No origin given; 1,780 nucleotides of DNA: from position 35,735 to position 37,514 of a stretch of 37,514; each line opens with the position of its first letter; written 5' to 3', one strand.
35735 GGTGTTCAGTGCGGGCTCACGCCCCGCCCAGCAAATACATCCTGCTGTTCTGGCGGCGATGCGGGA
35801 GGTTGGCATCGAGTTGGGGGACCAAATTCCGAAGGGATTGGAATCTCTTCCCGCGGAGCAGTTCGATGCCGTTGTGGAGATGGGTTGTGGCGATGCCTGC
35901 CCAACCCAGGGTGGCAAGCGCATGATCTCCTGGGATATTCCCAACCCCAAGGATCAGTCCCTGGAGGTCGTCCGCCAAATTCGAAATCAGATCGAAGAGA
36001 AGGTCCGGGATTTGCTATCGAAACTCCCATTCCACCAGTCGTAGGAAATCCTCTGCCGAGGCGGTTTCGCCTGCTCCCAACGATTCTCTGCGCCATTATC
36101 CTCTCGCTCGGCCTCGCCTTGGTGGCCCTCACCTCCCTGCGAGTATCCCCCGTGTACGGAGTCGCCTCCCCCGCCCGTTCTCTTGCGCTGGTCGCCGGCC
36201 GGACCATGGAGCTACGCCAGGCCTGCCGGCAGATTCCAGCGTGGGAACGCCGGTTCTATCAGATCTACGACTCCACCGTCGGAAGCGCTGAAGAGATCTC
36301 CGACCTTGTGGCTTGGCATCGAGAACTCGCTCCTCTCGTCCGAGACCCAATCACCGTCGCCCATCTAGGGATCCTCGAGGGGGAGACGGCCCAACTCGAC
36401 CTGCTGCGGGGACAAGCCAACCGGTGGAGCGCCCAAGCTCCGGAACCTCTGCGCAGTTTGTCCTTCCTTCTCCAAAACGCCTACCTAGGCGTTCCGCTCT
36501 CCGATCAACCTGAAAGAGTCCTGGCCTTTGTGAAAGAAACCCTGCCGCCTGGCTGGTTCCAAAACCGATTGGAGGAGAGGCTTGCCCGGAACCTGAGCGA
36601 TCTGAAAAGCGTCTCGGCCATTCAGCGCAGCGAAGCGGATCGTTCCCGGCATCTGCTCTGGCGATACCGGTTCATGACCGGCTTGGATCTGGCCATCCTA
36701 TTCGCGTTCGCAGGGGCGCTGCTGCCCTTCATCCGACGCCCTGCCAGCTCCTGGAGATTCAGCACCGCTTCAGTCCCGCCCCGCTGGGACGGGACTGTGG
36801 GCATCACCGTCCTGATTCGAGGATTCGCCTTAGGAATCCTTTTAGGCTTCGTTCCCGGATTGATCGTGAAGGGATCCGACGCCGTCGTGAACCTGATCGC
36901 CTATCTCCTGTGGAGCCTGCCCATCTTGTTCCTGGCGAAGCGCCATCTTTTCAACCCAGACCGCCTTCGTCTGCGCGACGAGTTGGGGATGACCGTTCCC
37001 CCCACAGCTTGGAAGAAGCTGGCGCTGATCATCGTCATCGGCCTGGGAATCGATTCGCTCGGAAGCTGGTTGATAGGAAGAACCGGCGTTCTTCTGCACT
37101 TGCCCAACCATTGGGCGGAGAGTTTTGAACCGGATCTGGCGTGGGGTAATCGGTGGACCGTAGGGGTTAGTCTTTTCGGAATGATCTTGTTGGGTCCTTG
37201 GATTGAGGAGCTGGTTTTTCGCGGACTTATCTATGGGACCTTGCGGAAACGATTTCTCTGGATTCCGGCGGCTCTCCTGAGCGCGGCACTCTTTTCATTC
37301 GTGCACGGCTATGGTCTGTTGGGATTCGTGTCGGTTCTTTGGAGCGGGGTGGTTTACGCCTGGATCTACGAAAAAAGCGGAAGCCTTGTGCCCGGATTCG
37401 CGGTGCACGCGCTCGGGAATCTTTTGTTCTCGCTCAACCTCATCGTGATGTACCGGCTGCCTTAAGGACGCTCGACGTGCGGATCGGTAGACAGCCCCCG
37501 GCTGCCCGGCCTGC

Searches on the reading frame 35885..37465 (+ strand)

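Call 21: search_protein_families(library=pfam, proteins=[window:35885-37465:+], max_evalue=0.001)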
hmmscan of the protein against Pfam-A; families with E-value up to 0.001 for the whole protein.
window:35885-37465:+ (526 aa): 1 family
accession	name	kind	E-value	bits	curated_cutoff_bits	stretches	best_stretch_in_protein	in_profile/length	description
PF02517.21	Rce1-like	-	2e-18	66.9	22.4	1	428-513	6-92/93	Type II CAAX prenyl endopeptidase Rce1-like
